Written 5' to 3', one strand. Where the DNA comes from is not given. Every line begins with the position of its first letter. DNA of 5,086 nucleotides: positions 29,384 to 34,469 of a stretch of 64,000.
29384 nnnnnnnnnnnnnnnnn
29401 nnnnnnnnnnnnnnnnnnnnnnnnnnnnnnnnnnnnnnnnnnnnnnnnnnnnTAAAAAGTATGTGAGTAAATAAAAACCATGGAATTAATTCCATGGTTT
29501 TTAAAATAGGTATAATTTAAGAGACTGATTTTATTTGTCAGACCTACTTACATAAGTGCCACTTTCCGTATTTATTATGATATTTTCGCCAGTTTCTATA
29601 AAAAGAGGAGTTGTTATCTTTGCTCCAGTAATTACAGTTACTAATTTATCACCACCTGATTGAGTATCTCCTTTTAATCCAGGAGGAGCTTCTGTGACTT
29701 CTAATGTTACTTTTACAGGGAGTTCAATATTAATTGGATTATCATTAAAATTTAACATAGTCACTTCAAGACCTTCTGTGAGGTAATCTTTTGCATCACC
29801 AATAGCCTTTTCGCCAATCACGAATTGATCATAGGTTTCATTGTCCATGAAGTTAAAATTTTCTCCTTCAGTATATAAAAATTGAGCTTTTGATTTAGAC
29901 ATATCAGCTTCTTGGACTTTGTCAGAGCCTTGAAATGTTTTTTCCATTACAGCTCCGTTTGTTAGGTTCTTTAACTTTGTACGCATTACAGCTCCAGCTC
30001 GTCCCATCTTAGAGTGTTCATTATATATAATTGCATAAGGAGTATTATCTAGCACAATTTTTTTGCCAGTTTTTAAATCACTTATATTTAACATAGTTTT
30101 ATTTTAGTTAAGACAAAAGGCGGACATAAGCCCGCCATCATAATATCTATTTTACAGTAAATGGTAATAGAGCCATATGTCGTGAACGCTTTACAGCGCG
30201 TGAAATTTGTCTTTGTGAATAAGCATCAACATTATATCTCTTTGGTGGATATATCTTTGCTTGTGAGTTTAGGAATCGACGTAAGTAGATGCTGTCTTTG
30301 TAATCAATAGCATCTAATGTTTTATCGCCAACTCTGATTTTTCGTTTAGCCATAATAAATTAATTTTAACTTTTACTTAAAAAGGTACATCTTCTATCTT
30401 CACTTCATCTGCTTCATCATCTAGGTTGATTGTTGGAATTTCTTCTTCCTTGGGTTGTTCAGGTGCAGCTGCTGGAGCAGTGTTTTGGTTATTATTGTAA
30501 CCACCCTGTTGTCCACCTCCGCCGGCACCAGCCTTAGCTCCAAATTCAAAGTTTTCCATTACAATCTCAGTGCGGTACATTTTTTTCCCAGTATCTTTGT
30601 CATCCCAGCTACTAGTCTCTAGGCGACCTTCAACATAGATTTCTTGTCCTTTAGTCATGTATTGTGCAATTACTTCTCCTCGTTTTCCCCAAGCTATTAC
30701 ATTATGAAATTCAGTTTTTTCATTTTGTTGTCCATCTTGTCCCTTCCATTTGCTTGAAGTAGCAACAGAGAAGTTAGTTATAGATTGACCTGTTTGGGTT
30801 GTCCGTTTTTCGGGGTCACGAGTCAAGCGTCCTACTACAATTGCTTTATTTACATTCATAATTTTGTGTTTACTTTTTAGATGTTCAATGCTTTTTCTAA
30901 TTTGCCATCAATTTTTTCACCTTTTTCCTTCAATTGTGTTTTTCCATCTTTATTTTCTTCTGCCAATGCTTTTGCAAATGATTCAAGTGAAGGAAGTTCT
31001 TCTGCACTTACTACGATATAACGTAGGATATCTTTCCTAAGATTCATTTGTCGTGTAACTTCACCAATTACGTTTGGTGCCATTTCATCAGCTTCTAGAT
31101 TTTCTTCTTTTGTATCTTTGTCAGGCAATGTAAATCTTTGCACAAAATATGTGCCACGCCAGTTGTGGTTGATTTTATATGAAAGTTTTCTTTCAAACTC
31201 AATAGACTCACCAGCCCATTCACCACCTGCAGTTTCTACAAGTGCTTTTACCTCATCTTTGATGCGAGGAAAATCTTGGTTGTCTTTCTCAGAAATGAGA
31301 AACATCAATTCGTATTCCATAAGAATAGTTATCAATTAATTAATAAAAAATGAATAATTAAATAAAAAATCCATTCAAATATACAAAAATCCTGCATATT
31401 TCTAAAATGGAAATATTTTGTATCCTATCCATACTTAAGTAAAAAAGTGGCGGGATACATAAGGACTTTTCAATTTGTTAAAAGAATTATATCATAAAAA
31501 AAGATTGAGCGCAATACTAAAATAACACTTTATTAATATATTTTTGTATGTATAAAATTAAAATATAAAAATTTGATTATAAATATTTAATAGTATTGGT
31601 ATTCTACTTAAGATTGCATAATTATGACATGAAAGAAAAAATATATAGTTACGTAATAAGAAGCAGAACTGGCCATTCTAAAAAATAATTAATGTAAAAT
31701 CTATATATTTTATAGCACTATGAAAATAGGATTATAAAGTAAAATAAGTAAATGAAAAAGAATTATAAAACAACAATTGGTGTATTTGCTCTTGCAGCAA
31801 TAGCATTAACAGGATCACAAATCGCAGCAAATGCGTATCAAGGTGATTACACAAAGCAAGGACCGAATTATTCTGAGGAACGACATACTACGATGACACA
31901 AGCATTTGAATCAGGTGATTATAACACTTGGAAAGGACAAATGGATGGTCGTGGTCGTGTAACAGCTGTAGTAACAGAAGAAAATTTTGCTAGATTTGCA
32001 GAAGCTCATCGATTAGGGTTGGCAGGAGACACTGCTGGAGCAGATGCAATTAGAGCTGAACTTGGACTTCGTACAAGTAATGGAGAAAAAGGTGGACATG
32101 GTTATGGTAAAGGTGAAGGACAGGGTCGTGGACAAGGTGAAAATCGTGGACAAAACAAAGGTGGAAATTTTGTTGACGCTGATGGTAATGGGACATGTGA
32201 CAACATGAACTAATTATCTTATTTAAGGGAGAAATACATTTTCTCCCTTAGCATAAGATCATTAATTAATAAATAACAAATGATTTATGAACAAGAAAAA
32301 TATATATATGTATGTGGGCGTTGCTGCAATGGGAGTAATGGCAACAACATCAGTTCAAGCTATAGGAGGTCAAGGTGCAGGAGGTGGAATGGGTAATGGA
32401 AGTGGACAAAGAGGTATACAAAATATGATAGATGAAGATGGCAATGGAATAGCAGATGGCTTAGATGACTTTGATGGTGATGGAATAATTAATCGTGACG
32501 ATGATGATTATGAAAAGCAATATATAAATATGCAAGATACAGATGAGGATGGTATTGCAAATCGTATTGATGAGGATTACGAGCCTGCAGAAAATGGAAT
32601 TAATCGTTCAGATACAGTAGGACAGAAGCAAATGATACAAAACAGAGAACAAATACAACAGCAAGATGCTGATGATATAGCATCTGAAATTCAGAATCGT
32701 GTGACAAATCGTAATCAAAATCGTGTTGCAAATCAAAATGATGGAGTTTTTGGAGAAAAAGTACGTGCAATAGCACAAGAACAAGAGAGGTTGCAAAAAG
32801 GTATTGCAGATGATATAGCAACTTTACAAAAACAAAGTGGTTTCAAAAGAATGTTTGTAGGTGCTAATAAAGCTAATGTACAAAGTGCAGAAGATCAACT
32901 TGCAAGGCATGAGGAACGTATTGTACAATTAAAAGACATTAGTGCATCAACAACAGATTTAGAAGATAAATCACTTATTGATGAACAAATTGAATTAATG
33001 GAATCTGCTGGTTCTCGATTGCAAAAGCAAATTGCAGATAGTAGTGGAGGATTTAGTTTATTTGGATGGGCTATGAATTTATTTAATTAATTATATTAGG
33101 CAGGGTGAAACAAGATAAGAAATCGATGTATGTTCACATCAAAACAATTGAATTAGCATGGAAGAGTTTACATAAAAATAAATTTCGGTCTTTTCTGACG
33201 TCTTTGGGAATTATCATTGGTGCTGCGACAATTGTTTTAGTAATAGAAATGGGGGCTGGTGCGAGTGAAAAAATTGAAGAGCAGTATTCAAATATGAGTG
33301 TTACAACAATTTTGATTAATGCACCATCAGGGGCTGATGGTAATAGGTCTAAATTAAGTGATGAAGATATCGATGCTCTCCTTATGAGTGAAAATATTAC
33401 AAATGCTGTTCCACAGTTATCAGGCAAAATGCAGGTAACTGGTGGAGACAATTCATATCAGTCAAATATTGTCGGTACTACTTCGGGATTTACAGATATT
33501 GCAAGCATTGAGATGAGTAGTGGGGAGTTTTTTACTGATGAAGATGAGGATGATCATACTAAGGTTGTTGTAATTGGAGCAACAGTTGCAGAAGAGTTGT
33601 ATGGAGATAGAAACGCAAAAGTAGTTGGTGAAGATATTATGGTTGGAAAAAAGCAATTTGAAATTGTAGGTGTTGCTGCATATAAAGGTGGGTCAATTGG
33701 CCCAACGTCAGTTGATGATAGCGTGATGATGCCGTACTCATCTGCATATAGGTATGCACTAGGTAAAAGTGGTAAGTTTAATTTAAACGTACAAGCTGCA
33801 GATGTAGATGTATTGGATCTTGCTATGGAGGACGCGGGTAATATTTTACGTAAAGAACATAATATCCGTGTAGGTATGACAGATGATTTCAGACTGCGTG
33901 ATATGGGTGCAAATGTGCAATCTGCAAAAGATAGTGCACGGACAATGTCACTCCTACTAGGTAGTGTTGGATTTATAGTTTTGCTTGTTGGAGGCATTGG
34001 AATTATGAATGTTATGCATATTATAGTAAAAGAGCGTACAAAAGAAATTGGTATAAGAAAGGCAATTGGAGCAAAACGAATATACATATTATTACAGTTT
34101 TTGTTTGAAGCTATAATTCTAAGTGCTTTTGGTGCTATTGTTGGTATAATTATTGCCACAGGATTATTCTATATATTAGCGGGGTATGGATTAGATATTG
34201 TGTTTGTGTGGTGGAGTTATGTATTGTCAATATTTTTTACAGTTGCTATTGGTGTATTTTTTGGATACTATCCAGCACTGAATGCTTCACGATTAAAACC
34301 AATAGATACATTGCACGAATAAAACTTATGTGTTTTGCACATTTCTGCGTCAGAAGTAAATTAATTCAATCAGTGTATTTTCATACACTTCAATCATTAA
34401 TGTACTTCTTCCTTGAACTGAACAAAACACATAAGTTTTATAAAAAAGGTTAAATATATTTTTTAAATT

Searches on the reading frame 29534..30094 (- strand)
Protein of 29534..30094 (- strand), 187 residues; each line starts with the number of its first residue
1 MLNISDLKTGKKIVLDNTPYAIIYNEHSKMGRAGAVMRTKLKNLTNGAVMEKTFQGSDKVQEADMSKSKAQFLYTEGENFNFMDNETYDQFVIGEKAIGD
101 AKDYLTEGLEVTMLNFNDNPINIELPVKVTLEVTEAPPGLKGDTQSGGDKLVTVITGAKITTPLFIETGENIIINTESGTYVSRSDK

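Call 62: search_protein_families(library=pfam, proteins=[window:29534-30094:-], max_evalue=0.0001)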
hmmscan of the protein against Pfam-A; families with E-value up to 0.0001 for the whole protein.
window:29534-30094:- (187 aa): 3 families
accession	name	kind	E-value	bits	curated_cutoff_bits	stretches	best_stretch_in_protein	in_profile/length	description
PF09285.17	Elong-fact-P_C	-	1.2e-20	73.3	25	1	129-184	1-56/56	Elongation factor P, C-terminal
PF01132.26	EFP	-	2.8e-20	72.4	27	1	69-121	2-54/54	Elongation factor P (EF-P) OB domain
PF08207.18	EFP_N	-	1.5e-19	70.2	23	1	4-60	2-58/58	Elongation factor P (EF-P) KOW-like domain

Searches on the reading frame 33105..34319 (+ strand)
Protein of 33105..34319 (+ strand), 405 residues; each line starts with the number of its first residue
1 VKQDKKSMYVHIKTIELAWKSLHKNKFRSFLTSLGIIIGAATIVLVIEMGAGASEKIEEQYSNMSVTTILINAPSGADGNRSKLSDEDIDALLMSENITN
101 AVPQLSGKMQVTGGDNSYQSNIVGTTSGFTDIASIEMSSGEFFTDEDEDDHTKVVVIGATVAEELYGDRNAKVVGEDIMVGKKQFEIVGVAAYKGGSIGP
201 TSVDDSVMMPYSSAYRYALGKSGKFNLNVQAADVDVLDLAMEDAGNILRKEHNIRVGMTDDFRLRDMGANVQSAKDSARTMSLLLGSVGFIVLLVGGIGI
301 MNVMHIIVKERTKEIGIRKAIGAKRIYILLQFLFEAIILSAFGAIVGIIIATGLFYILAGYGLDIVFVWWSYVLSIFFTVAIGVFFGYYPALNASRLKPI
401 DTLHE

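Call 9: search_protein_families(library=pfam, proteins=[window:33105-34319:+], max_evalue=0.001)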
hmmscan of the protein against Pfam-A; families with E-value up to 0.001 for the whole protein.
window:33105-34319:+ (405 aa): 2 families
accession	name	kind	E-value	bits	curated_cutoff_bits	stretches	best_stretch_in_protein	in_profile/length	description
PF12704.14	MacB_PCD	-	3e-38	132.6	27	1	29-244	1-204/207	MacB-like periplasmic core domain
PF02687.27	FtsX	-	3.7e-22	79.1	25.5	1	287-399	2-120/120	FtsX-like permease C-terminal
